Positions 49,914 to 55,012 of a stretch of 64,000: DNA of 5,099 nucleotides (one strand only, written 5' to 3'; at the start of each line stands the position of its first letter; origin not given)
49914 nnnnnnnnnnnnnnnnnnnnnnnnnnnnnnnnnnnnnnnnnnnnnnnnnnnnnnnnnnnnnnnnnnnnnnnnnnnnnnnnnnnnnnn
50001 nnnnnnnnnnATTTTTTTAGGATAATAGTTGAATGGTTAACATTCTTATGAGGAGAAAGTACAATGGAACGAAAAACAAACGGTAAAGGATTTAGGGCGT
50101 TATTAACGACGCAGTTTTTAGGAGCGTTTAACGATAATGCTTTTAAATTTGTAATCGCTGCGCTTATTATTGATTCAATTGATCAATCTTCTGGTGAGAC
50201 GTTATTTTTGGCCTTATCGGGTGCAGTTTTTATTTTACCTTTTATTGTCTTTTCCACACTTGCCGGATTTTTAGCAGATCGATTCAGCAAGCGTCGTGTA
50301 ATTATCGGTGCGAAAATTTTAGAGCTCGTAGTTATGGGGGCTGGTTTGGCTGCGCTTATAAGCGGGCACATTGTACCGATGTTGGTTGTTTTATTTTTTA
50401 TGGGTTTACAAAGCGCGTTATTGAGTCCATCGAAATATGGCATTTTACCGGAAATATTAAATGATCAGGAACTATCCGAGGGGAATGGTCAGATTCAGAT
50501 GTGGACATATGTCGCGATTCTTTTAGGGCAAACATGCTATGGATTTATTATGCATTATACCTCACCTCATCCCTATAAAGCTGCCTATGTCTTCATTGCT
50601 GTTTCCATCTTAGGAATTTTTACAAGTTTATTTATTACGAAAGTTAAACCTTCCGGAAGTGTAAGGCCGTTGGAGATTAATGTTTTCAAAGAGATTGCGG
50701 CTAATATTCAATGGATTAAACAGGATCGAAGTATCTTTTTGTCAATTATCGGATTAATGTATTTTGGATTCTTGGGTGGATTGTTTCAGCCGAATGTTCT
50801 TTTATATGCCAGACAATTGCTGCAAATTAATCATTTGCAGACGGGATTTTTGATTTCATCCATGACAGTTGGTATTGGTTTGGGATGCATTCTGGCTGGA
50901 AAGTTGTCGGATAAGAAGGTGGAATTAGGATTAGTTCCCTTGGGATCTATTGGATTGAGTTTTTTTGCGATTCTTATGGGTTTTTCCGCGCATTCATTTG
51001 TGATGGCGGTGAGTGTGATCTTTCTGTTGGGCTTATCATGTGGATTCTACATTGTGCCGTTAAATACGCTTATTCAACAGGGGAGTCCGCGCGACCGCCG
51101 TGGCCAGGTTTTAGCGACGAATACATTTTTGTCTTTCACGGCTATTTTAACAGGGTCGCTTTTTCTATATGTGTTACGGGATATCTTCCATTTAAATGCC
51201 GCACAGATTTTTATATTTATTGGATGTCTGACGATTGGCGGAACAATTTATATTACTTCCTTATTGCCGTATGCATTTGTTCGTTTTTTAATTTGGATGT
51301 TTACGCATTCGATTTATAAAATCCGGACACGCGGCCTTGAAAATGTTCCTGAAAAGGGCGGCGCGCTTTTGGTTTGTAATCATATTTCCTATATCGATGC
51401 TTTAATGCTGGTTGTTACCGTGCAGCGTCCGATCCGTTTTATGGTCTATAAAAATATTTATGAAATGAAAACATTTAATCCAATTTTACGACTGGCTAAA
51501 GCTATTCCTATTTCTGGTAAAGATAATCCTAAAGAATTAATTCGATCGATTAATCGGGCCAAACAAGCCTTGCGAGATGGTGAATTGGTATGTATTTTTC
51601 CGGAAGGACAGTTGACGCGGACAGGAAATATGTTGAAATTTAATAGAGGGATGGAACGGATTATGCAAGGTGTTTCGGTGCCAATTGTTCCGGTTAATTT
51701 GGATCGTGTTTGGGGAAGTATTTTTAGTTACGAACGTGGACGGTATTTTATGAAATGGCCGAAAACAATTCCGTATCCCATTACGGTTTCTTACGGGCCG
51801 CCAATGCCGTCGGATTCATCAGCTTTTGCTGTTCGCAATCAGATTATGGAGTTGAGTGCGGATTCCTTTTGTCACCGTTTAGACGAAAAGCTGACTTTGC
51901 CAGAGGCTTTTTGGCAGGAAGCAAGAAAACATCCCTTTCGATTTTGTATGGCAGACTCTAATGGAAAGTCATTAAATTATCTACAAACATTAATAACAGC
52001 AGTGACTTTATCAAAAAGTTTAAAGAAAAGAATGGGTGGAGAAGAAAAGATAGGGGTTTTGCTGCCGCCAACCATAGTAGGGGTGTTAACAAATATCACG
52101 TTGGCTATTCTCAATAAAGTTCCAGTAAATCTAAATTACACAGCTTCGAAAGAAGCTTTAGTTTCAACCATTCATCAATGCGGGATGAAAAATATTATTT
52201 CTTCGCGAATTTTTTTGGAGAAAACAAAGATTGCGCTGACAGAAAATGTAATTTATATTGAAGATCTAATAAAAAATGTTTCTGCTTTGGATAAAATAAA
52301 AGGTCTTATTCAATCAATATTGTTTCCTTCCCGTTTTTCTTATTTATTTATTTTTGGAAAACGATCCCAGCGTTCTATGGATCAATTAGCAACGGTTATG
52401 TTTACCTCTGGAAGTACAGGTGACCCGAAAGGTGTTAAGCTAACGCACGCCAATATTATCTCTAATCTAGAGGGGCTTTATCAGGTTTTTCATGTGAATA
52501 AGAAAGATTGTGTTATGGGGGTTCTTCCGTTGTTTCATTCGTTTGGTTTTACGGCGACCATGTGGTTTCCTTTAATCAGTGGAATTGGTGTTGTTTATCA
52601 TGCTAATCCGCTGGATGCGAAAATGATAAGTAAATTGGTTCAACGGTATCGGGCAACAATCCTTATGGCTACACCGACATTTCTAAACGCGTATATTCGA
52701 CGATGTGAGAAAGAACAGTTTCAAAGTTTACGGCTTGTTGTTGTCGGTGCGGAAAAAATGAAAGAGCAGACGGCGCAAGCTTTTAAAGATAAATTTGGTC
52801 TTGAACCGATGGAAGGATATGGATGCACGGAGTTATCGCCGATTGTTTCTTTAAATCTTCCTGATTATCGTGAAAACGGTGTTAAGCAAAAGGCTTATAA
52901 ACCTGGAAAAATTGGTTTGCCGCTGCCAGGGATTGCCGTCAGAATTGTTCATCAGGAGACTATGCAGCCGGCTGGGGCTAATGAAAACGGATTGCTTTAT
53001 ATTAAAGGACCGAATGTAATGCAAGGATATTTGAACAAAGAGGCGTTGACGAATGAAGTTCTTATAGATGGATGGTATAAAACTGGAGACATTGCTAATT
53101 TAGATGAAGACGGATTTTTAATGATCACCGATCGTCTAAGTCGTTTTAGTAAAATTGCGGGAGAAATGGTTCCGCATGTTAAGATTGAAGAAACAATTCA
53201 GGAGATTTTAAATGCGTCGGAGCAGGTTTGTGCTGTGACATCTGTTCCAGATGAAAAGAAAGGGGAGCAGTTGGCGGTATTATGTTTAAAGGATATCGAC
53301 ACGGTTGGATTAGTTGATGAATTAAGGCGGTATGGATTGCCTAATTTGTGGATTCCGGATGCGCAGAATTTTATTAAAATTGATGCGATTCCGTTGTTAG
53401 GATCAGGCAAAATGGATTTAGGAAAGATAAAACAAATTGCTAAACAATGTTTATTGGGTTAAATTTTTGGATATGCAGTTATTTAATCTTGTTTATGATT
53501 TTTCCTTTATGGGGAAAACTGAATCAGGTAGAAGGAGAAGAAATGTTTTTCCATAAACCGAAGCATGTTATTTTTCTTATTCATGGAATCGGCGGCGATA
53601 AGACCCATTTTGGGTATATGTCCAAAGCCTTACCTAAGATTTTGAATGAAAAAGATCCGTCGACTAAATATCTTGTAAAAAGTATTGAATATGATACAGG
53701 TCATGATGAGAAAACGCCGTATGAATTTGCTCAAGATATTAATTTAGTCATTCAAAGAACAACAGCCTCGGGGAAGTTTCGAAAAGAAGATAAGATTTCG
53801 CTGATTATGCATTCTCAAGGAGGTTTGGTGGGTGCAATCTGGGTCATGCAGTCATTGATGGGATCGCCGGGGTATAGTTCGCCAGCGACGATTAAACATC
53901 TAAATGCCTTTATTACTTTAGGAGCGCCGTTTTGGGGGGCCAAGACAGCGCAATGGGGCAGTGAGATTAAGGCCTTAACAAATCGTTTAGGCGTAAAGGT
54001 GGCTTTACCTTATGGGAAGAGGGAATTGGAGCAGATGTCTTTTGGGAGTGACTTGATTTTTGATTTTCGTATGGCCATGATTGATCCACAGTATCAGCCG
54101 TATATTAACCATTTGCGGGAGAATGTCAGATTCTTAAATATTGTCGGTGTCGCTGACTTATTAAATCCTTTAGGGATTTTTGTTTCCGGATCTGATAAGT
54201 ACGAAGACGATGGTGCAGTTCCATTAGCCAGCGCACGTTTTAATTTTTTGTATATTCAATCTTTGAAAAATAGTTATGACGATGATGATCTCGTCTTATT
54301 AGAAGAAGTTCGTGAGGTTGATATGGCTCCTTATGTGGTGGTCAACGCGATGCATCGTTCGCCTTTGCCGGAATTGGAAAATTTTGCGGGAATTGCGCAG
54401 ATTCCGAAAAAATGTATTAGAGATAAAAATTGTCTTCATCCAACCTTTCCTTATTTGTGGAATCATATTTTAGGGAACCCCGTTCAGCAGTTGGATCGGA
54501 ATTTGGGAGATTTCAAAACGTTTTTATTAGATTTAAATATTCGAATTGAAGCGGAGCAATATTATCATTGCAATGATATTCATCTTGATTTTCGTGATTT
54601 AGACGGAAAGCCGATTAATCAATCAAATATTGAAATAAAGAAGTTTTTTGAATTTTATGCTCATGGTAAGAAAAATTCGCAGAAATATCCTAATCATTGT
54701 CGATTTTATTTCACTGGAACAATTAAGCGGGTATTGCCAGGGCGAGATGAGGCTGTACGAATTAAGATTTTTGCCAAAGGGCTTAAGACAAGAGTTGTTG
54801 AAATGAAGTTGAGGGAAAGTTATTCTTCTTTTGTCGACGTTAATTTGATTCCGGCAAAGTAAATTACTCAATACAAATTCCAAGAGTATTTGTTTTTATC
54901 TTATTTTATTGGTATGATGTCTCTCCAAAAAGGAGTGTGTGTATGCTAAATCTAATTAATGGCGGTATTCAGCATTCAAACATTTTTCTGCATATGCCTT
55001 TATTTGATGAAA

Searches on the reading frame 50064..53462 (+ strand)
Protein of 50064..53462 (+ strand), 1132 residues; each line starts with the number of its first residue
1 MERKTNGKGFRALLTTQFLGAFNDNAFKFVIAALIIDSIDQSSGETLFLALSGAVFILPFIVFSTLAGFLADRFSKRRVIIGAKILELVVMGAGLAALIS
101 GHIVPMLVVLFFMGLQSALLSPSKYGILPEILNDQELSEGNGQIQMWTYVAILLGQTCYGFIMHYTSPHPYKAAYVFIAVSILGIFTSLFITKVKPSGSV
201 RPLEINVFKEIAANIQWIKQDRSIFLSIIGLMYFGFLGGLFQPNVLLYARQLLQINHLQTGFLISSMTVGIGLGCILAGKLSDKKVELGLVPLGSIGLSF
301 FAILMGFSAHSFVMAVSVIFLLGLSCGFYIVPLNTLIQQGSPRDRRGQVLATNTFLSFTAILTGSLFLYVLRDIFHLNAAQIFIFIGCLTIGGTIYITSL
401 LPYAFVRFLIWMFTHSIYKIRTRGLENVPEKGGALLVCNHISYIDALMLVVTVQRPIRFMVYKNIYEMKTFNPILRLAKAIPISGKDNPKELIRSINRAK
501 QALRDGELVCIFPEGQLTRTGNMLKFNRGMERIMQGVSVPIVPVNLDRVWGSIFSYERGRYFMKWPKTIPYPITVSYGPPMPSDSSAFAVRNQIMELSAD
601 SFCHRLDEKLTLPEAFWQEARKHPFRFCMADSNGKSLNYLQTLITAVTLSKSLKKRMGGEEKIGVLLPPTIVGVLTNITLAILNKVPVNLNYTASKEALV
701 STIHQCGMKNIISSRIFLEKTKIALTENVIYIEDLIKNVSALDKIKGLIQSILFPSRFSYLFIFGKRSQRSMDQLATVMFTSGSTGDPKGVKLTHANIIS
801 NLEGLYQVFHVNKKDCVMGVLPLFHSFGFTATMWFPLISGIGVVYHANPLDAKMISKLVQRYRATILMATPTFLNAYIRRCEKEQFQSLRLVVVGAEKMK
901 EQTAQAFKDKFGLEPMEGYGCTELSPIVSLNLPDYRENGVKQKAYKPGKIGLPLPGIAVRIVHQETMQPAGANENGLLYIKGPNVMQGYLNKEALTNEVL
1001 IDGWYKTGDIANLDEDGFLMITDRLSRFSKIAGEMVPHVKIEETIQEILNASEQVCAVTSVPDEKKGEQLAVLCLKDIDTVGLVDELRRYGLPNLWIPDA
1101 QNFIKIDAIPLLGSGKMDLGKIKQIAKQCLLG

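Call 53: search_protein_families(library=pfam, proteins=[window:50064-53462:+])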
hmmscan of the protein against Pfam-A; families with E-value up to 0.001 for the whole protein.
window:50064-53462:+ (1132 aa): 5 families
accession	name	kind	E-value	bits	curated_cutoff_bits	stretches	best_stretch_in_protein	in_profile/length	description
PF00501.34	AMP-binding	-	6e-67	226.5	29.9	1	616-990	1-384/384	AMP-binding enzyme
PF01553.26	Acyltransferase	-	6e-30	104.2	23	1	419-545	1-130/132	Acyltransferase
PF07690.21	MFS_1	-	2.3e-29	102.8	33.4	1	14-362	2-344/347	Major Facilitator Superfamily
PF05977.19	MFS_3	-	6.5e-16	58.3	27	1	10-377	12-372/524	Transmembrane secretion effector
PF03279.18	Lip_A_acyltrans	-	0.00039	20.1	22.3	1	410-525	93-211/295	Bacterial lipid A biosynthesis acyltransferase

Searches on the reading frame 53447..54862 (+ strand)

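Call 54: search_protein_families(library=pfam, proteins=[window:53447-54862:+])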
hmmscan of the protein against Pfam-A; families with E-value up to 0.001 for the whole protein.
window:53447-54862:+ (471 aa): 3 families
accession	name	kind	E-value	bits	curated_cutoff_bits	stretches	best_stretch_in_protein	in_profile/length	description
PF05057.20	DUF676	-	3.8e-10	40.1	20.3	1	37-169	3-132/217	Putative serine esterase (DUF676)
PF12697.13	Abhydrolase_6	-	0.0002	22.5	26.3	1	42-172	1-122/217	Alpha/beta hydrolase family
PF02089.21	Palm_thioest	-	0.00036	20.8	26.8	1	42-130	2-88/254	Palmitoyl protein thioesterase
